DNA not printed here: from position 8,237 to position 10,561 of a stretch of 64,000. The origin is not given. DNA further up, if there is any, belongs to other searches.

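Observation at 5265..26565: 21-kb single-strand cluster joining exported FG-GAP/ASPIC and haem-propeller proteins with cytoplasmic DAHP synthase, AsnB-like and radical SAM enzymes: candidate undescribed system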

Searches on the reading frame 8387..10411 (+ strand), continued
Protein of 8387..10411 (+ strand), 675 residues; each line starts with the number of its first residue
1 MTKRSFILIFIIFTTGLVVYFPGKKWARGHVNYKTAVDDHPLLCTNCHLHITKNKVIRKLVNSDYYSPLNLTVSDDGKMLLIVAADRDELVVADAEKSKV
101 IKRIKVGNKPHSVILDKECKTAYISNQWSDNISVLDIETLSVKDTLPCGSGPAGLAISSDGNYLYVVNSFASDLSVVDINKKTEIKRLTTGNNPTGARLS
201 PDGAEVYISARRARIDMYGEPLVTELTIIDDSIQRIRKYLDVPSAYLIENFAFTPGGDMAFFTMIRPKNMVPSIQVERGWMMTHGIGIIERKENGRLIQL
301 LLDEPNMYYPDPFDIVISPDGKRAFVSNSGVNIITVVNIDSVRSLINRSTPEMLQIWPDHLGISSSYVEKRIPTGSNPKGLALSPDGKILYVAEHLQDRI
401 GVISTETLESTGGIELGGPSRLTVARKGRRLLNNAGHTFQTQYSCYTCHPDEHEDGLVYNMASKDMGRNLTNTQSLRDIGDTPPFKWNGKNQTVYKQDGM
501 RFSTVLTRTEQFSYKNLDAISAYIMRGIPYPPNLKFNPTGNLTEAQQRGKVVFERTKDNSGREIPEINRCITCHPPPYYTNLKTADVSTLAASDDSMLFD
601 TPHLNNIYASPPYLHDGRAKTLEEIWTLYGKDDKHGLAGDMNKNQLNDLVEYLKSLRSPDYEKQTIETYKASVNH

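Call 48: search_protein_families(library=pfam, proteins=[L138:2896-4005:+, L138:4019-5005:+, L138:994-2871:+, L118:1537-2727:+, L157:17349-19652:+, L157:2022-3467:+, L157:3507-4109:+, L157:4125-4658:+, L148:3042-4577:+, L148:4855-6369:+], max_evalue=0.001)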
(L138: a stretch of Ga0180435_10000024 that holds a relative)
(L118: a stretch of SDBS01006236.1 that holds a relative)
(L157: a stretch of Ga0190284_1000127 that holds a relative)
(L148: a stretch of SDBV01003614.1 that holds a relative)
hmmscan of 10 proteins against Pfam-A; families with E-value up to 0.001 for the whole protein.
L138:2896-4005:+ (370 aa): 2 families
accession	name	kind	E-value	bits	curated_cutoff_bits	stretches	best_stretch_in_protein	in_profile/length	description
PF01042.26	Ribonuc_L-PSP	-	2.2e-13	50.7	27.3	2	144-200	38-93/121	Endoribonuclease L-PSP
PF21168.2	FkbO_Hyg5-like_N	-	8.5e-05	23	27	1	125-227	20-122/122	Chorismatase FkbO/Hyg5-like, N-terminal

L138:4019-5005:+ (329 aa): 4 families
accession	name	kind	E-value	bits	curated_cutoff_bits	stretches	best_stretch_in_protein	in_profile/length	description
PF00561.26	Abhydrolase_1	-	6.4e-15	55.9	25.8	1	64-305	1-242/245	alpha/beta hydrolase fold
PF12146.15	Hydrolase_4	-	1.1e-07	31.9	27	1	65-194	6-136/239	Serine aminopeptidase, S33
PF12697.13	Abhydrolase_6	-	6.8e-07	30.6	26.3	1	66-283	1-188/217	Alpha/beta hydrolase family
PF00975.26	Thioesterase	-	0.00038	21.2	26.4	1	85-152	20-83/226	Thioesterase domain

L138:994-2871:+ (626 aa): 8 families
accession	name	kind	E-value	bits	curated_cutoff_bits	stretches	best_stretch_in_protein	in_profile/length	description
PF03150.19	CCP_MauG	-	5.2e-07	30.9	25.6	0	536-610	21-94/149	Di-haem cytochrome c peroxidase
PF25174.1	Beta-prop_THOC3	-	3e-06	26.9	305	0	64-192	26-147/272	THOC3 beta-propeller domain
PF21783.3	YNCE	-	8.4e-06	25.8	27.1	0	27-137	14-124/339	YNCE-like beta-propeller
PF24807.1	WD40_CDC20-Fz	-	1.7e-05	24.8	200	0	62-139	202-280/292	CDC20/Fizzy WD40 domain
PF00034.26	Cytochrom_C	-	0.00029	22.5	21.3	0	526-625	1-88/90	Cytochrome c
PF23414.1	Beta-prop_EML_2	-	0.00053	19.9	90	0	61-136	19-93/266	Echinoderm microtubule-associated protein second beta-propeller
PF21419.2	RoxA-like_Cyt-c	-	0.00062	19.7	26.7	0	571-601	5-35/39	RoxA-like, cytochrome c-like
PF02239.22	Cytochrom_D1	-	0.00085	18.4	25.5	0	93-198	3-100/368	Cytochrome D1 heme domain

L118:1537-2727:+ (397 aa): 1 family
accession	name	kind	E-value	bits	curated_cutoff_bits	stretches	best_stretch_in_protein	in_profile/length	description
PF01042.26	Ribonuc_L-PSP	-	2e-12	47.6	27.3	1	291-373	17-101/121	Endoribonuclease L-PSP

L157:17349-19652:+ (768 aa): 8 families
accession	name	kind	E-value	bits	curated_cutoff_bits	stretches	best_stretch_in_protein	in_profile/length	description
PF07676.18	PD40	-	1.3e-11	44.6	20.9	0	568-584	14-30/38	WD40-like Beta Propeller Repeat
PF23416.1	DUF7107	-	1.8e-10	41.4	24.6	0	400-419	28-47/48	Domain of unknown function (DUF7107)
PF04706.18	Dickkopf_N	-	5.9e-07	30.2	25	0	398-419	30-51/51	Dickkopf N-terminal cysteine-rich region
PF00930.27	DPPIV_N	-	4.9e-06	26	22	0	490-580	28-118/354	Dipeptidyl peptidase IV (DPP IV) N-terminal region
PF25174.1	Beta-prop_THOC3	-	1.5e-05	24.6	305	0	569-636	95-150/272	THOC3 beta-propeller domain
PF01683.23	EB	-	2.9e-05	24.5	24.3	0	397-419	19-40/52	EB module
PF20483.3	Flavi_NS5_thumb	-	0.00043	20.7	25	0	285-345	48-112/164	Flavivirus RNA-directed RNA polymerase, thumb domain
PF12894.13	ANAPC4_WD40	-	0.00077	20.1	22.9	0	264-312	32-68/91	Anaphase-promoting complex subunit 4 WD40 domain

L157:2022-3467:+ (482 aa): 0 families

L157:3507-4109:+ (201 aa): 1 family
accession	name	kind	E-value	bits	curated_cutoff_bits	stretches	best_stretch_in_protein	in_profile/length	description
PF01288.25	HPPK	-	1.2e-39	135.7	25.7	1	34-163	1-116/116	7,8-dihydro-6-hydroxymethylpterin-pyrophosphokinase (HPPK)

L157:4125-4658:+ (178 aa): 1 family
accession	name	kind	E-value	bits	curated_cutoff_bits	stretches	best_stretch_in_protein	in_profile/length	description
PF02617.22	ClpS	-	2.7e-13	49.9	23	1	103-167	4-68/80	ATP-dependent Clp protease adaptor protein ClpS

L148:3042-4577:+ (512 aa): 2 families
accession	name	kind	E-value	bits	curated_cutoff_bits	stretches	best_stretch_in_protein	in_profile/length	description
PF00202.27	Aminotran_3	-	9.1e-125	416.9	30.5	1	107-505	10-401/403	Aminotransferase class-III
PF00155.27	Aminotran_1_2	-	5.5e-06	26.2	19.7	1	128-462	4-322/361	Aminotransferase class I and II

L148:4855-6369:+ (505 aa): 1 family
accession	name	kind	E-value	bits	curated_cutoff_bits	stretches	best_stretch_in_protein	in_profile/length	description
PF01042.26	Ribonuc_L-PSP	-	6.1e-16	59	27.3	1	397-495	19-121/121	Endoribonuclease L-PSP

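Call 51: search_protein_families(library=pfam, proteins=[L095:197-1384:+, L095:1390-2106:+, L095:2138-4456:+, L095:4556-6214:+, L095:17238-18968:+, L095:19046-19540:+, L095:19810-20364:+, L095:20309-21886:+, L102:16514-18064:+], max_evalue=0.001)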
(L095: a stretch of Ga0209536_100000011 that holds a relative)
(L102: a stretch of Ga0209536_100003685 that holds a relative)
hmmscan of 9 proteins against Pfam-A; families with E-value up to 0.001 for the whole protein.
L095:197-1384:+ (396 aa): 1 family
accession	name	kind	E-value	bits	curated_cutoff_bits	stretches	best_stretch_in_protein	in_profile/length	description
PF01619.24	Pro_dh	-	2.2e-76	257.5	27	1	79-377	2-277/278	Proline dehydrogenase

L095:1390-2106:+ (239 aa): 1 family
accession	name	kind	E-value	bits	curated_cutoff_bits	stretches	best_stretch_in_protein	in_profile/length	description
PF06439.18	3keto-disac_hyd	-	2e-31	109.9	26.8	1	24-237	2-187/187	3-keto-disaccharide hydrolase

L095:2138-4456:+ (773 aa): 1 family
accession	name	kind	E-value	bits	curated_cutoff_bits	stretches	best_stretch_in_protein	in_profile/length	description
PF10101.14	DUF2339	-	4.6e-80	270.6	33.6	1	104-766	1-658/659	Predicted membrane protein (DUF2339)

L095:4556-6214:+ (553 aa): 3 families
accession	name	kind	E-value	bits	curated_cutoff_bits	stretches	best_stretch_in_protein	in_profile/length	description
PF00884.28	Sulfatase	-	1.1e-47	163.3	25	1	31-375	1-301/301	Sulfatase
PF16347.10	SGSH_C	-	7.7e-16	59.1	29.3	1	331-404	9-81/154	N-sulphoglucosamine sulphohydrolase, C-terminal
PF01663.27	Phosphodiest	-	1.2e-07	32.2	23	1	34-92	2-58/342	Type I phosphodiesterase / nucleotide pyrophosphatase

L095:17238-18968:+ (577 aa): 4 families
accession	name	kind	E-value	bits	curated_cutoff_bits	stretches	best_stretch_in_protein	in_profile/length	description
PF00152.25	tRNA-synt_2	-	4.1e-90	302.4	25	1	165-502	2-308/308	tRNA synthetases class II (D, K and N)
PF01336.31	tRNA_anti-codon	-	5.2e-13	49.2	27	1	53-136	1-75/75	OB-fold nucleic acid binding domain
PF14229.12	DUF4332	-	3.1e-09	37.5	23.2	1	518-577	59-118/122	Domain of unknown function (DUF4332)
PF01409.25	tRNA-synt_2d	-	0.00017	21.6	19.8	0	460-495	199-235/246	tRNA synthetases class II core domain (F)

L095:19046-19540:+ (165 aa): 3 families
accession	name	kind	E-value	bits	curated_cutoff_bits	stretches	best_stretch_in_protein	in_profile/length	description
PF00210.30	Ferritin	-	3e-25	89.2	24.5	1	6-140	1-140/142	Ferritin-like domain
PF02915.23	Rubrerythrin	-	9.9e-12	45.8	22.8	1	7-133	1-134/137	Rubrerythrin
PF05067.18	Mn_catalase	-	0.00011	21.7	27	1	16-83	35-104/284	Manganese containing catalase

L095:19810-20364:+ (185 aa): 1 family
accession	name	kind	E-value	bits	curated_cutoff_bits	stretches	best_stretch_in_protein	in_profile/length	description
PF13618.11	Gluconate_2-dh3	-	1.2e-30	107.1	23.4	1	37-166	1-132/135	Gluconate 2-dehydrogenase subunit 3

L095:20309-21886:+ (526 aa): 7 families
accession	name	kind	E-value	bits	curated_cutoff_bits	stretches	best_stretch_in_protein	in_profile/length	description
PF00732.25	GMC_oxred_N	-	2.6e-15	57.2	23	1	194-342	82-216/218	GMC oxidoreductase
PF05199.19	GMC_oxred_C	-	3.8e-09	37.7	24.6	1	434-526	4-113/139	GMC oxidoreductase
PF01266.30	DAO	-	4.3e-07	30.2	27.9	0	25-57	2-34/353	FAD dependent oxidoreductase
PF13450.12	NAD_binding_8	-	8.6e-06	26.4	21.9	1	27-55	1-29/68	NAD(P)-binding Rossmann-like domain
PF00890.30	FAD_binding_2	-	0.00011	21.9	20.4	0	25-54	2-31/414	FAD binding domain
PF00070.33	Pyr_redox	-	0.00021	22.2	22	0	24-67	1-46/82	Pyridine nucleotide-disulphide oxidoreductase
PF07992.20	Pyr_redox_2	-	0.00026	21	26.1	0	24-58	2-178/291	Pyridine nucleotide-disulphide oxidoreductase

L102:16514-18064:+ (517 aa): 3 families
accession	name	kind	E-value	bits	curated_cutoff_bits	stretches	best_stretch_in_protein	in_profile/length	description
PF00884.28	Sulfatase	-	1.7e-50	172.5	25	1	44-390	1-300/301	Sulfatase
PF16347.10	SGSH_C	-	4.5e-09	37.1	29.3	1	349-439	11-107/154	N-sulphoglucosamine sulphohydrolase, C-terminal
PF14707.11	Sulfatase_C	-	0.00032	21.7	30.9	1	420-496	6-92/127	C-terminal region of aryl-sulfatase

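Call 101: search_protein_families(library=ncbifam, proteins=[L138:2896-4005:+, L118:1537-2727:+, L148:4855-6369:+, L083:7169-7777:+, L138:4019-5005:+], max_evalue=0.01)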
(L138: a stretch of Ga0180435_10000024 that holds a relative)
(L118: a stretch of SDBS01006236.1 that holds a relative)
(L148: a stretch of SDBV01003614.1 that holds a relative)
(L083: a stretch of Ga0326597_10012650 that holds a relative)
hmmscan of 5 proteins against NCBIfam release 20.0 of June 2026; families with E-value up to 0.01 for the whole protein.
L138:2896-4005:+ (370 aa): 2 families
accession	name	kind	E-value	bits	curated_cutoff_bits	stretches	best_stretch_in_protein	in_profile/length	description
TIGR04444.1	chori_FkbO_Hyg5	subfamily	2e-14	53.6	325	1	116-363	50-308/311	FkbO/Hyg5 family chorismatase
TIGR00004.1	TIGR00004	subfamily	2.4e-10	40.7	106.25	1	145-199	45-98/125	Rid family detoxifying hydrolase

L118:1537-2727:+ (397 aa): 3 families
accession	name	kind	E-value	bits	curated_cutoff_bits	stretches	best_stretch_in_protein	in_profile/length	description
TIGR04444.1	chori_FkbO_Hyg5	subfamily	2.3e-15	56.7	325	1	187-388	97-309/311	FkbO/Hyg5 family chorismatase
TIGR00004.1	TIGR00004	subfamily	3.1e-06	27.4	106.25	1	294-359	25-91/125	Rid family detoxifying hydrolase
TIGR03610.1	RutC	equivalog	1.4e-05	25.2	169.1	1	289-359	22-92/127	pyrimidine utilization protein C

L148:4855-6369:+ (505 aa): 3 families
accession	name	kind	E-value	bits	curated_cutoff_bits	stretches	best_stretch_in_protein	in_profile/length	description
TIGR00004.1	TIGR00004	subfamily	3e-09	37.1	106.25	1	398-462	25-90/125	Rid family detoxifying hydrolase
TIGR04444.1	chori_FkbO_Hyg5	subfamily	3.8e-09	36.3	325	1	298-492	101-310/311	FkbO/Hyg5 family chorismatase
TIGR03610.1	RutC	equivalog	3.6e-08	33.5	169.1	1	398-495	27-126/127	pyrimidine utilization protein C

L083:7169-7777:+ (203 aa): 4 families
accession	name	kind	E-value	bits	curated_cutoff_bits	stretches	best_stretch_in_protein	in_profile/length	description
TIGR00004.1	TIGR00004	subfamily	6e-13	49.1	106.25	1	90-192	26-124/125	Rid family detoxifying hydrolase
TIGR04444.1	chori_FkbO_Hyg5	subfamily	7.3e-10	38.6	325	1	60-190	174-310/311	FkbO/Hyg5 family chorismatase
TIGR03610.1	RutC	equivalog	2.9e-09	37.1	169.1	1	90-193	28-126/127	pyrimidine utilization protein C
NF008490.0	PRK11401.1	equivalog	0.0047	16.8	222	1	108-192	44-126/129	enamine/imine deaminase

L138:4019-5005:+ (329 aa): 2 families
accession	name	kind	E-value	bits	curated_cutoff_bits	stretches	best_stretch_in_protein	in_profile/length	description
NF008218.0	PRK10985.1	equivalog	9.2e-77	258.5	267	1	16-327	6-320/326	hydrolase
TIGR03056.1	bchO_mg_che_rel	equivalog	5.3e-06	25.6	172.55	1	51-152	16-112/278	alpha/beta fold hydrolase BchO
